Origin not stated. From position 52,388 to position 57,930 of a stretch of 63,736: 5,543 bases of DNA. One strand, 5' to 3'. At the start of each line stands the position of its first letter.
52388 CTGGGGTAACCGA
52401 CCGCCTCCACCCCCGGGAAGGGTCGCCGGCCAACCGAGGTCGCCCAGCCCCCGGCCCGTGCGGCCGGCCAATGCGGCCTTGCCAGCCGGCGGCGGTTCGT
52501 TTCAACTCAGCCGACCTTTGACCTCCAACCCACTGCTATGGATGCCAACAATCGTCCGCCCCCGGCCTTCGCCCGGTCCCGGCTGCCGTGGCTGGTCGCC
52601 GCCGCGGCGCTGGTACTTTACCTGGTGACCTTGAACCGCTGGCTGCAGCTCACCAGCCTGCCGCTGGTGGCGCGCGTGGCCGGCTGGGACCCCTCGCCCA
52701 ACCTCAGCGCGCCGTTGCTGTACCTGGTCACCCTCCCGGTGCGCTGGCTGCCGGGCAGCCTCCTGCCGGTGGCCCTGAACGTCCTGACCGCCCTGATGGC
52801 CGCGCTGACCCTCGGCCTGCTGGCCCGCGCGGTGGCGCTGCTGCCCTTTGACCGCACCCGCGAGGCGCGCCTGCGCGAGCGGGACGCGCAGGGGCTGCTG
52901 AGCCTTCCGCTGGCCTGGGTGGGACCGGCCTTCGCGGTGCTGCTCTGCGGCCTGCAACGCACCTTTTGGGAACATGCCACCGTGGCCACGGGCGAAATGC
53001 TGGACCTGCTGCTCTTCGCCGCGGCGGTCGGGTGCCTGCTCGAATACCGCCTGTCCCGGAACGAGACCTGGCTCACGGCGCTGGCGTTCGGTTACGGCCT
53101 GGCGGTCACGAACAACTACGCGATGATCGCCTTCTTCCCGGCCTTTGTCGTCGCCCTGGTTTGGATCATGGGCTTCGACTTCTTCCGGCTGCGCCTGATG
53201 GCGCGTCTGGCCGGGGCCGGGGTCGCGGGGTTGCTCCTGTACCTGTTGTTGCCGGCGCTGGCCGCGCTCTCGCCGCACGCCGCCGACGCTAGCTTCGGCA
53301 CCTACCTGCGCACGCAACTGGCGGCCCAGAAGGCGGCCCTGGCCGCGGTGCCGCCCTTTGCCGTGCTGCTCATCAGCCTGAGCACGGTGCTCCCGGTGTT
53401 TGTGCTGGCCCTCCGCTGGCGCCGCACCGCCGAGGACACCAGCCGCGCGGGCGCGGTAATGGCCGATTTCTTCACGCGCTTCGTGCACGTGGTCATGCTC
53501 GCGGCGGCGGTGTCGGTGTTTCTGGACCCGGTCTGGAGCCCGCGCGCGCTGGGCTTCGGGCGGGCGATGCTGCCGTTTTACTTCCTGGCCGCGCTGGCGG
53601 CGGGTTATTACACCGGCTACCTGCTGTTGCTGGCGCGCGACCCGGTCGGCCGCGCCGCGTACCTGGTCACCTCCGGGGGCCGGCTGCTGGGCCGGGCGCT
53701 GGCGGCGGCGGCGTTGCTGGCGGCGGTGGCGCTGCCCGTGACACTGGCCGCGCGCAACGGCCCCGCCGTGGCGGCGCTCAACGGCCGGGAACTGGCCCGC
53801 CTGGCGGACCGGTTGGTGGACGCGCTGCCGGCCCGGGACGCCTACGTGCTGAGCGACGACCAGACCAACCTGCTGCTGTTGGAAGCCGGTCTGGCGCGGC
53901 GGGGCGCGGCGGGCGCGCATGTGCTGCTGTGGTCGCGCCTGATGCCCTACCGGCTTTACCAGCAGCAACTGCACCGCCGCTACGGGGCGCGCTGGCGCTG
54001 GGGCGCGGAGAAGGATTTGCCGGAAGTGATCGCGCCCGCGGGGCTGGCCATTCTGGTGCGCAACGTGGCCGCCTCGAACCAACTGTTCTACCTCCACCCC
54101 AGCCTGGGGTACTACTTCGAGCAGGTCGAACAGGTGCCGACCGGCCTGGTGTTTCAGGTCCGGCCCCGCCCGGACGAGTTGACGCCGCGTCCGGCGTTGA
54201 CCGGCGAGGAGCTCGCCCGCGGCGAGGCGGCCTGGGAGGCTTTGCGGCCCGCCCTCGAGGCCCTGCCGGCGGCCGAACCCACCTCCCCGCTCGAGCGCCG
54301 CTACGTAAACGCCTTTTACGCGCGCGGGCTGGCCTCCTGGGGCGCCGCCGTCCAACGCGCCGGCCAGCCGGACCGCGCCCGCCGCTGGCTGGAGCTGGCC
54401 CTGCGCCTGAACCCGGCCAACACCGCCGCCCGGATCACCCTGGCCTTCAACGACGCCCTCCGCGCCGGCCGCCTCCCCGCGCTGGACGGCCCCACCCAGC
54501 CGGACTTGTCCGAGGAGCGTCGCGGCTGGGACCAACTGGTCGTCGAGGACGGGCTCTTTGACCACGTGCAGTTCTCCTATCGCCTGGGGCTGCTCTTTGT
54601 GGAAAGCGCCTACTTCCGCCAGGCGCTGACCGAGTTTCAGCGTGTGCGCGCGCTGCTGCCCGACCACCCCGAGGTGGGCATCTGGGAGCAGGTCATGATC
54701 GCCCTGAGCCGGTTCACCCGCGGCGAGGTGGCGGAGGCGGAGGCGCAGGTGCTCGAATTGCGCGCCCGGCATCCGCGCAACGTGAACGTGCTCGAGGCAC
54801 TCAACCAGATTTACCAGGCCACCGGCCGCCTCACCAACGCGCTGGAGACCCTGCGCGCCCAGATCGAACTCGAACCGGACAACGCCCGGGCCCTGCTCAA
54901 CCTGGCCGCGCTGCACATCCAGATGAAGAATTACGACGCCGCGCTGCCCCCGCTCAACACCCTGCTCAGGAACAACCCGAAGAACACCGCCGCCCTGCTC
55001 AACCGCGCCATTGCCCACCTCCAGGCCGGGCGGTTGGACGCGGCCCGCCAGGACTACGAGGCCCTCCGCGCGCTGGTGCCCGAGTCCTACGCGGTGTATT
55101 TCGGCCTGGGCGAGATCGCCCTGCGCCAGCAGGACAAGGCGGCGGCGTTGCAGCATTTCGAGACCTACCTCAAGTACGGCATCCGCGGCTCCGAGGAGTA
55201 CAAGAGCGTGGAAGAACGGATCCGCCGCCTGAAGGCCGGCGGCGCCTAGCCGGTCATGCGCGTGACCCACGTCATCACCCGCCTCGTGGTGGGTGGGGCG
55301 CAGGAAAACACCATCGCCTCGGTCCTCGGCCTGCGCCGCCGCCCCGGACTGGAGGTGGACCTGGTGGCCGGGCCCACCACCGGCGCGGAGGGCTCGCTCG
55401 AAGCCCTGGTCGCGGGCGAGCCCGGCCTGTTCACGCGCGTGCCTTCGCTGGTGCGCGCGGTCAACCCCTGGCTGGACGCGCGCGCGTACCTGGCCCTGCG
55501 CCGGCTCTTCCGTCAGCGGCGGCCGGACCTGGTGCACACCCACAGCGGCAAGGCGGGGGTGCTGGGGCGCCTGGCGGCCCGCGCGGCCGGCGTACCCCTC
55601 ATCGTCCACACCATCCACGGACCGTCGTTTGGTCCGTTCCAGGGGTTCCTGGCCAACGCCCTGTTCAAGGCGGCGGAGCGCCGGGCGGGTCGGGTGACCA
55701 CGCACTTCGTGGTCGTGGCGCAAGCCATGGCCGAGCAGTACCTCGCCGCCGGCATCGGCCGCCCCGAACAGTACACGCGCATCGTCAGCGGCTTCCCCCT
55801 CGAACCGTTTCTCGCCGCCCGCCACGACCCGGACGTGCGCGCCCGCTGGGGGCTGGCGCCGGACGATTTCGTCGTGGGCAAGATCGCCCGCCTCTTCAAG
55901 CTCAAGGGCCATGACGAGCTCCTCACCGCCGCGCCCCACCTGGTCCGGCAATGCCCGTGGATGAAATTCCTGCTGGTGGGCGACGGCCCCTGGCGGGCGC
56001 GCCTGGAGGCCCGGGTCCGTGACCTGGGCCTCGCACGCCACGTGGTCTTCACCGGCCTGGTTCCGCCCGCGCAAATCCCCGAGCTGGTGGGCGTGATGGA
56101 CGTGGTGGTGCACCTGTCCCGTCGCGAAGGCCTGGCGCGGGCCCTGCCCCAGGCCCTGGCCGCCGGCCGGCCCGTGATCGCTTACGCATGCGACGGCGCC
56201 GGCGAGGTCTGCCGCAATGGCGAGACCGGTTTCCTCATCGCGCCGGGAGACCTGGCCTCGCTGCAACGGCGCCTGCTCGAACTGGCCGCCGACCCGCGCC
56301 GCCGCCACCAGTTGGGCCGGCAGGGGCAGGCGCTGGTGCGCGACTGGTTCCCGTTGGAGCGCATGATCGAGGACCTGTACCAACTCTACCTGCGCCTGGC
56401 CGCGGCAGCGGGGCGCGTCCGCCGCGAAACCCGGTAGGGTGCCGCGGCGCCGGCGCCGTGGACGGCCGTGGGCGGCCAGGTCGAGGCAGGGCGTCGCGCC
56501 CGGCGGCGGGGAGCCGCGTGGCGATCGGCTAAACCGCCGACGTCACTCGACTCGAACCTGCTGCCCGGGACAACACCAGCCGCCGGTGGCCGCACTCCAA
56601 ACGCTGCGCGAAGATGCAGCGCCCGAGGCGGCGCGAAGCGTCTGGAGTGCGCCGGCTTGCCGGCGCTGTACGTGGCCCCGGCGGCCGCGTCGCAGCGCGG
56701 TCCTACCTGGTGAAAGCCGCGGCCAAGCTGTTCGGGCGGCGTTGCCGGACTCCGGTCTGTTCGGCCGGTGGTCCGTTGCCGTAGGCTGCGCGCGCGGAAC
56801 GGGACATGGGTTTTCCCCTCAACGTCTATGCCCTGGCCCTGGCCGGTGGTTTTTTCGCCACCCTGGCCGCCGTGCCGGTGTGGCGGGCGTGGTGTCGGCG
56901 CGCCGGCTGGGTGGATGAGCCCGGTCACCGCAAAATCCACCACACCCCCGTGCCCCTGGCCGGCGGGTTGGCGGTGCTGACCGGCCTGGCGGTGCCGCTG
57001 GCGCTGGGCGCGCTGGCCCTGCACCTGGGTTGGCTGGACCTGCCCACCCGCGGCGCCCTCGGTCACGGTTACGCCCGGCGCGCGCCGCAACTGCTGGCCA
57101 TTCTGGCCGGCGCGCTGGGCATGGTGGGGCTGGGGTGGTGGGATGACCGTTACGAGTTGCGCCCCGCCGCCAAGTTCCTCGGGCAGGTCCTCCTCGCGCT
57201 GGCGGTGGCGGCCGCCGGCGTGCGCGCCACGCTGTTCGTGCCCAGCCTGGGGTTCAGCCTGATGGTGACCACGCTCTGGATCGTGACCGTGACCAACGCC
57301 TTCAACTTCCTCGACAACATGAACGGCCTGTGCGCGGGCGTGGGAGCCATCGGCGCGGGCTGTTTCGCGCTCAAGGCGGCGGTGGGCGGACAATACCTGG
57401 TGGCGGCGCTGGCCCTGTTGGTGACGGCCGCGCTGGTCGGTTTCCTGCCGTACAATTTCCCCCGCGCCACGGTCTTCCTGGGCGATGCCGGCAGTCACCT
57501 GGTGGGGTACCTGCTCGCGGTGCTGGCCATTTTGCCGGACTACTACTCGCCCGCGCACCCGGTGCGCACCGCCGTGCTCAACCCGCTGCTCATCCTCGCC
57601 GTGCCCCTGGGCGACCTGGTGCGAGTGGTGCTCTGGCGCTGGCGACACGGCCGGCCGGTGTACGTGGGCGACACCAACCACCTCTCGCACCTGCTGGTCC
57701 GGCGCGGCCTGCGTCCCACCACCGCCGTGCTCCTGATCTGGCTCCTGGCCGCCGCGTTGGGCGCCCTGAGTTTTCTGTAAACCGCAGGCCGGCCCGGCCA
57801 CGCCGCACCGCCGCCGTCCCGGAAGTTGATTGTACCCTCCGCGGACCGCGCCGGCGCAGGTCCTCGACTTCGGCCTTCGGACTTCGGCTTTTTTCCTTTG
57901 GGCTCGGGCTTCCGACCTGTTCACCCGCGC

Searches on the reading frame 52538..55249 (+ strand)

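Call 65: search_protein_families(library=pfam, proteins=[window:52538-55249:+], max_evalue=0.001)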
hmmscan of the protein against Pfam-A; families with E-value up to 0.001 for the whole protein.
window:52538-55249:+ (903 aa): 15 families
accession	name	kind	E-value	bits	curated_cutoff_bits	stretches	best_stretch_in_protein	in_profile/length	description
PF13432.12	TPR_16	-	1.4e-19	70.6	32.7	3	821-878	1-58/65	Tetratricopeptide repeat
PF14559.12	TPR_19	-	1.1e-15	58.2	25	2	761-818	3-60/68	Tetratricopeptide repeat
PF13428.12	TPR_14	-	4.2e-15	55.2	23.5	1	818-860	2-44/44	Tetratricopeptide repeat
PF07719.23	TPR_2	-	5.4e-15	54.6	27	0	819-849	3-33/34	Tetratricopeptide repeat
PF00515.34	TPR_1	-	3.7e-10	39.6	27.8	0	783-816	1-34/34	Tetratricopeptide repeat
PF13181.12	TPR_8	-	7.7e-10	38.6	25.7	0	757-782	9-34/34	Tetratricopeptide repeat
PF13414.12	TPR_11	-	1e-09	38.3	26.8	1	758-795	3-40/42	TPR repeat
PF13431.12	TPR_17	-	2.3e-09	37.2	24.4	0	808-838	4-34/34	Tetratricopeptide repeat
PF13424.12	TPR_12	-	1.3e-08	35.4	30.1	0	818-878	3-72/77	Tetratricopeptide repeat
PF13371.12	TPR_9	-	9.2e-07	29.2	35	2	790-848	2-60/73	Tetratricopeptide repeat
PF13174.12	TPR_6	-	9.9e-07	29.5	26.3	0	819-850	2-33/33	Tetratricopeptide repeat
PF23914.1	TPR_CcmH_CycH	-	1.8e-06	28.3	42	1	745-850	46-154/158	Cytochrome c-type biogenesis protein H TPR domain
PF11028.14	TMEM260-like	-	2.3e-05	24.7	24.2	1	58-209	20-172/179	Protein O-mannosyl-transferase TMEM260-like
PF25064.1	ARM_TT21_5th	-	7e-05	23.5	27.8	0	785-875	3-96/117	TT21 fifth ARM repeats domain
PF14561.12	TPR_20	-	0.00098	19.8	25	1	767-814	6-53/90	Tetratricopeptide repeat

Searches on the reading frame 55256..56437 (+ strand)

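Call 65: search_protein_families(library=pfam, proteins=[window:55256-56437:+], max_evalue=0.001)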
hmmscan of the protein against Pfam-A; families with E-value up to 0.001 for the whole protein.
window:55256-56437:+ (393 aa): 6 families
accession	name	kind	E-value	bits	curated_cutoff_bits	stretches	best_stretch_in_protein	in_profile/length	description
PF00534.26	Glycos_transf_1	-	7.8e-35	120.4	26.4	1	195-358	6-170/172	Glycosyl transferases group 1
PF13692.12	Glyco_trans_1_4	-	2e-29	103.1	27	1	206-346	3-142/142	Glycosyl transferases group 1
PF13579.12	Glyco_trans_4_4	-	5.4e-20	72.8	29.7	1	24-174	12-153/158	Glycosyl transferase 4-like domain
PF13439.12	Glyco_transf_4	-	2.4e-18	67.2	28.5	1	13-168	2-155/170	Glycosyltransferase Family 4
PF13477.12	Glyco_trans_4_2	-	3e-08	34.3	23.4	1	78-147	63-135/139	Glycosyl transferase 4-like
PF13524.12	Glyco_trans_1_2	-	9.9e-07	29.2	25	1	234-367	13-135/144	Glycosyl transferase-like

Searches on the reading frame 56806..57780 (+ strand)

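Call 65: search_protein_families(library=pfam, proteins=[window:56806-57780:+], max_evalue=0.001)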
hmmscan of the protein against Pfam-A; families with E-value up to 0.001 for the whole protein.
window:56806-57780:+ (324 aa): 1 family
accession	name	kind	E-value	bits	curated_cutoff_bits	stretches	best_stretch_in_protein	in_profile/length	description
PF00953.26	Glycos_transf_4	-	1.7e-30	106.6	27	1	97-243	2-158/160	Glycosyl transferase family 4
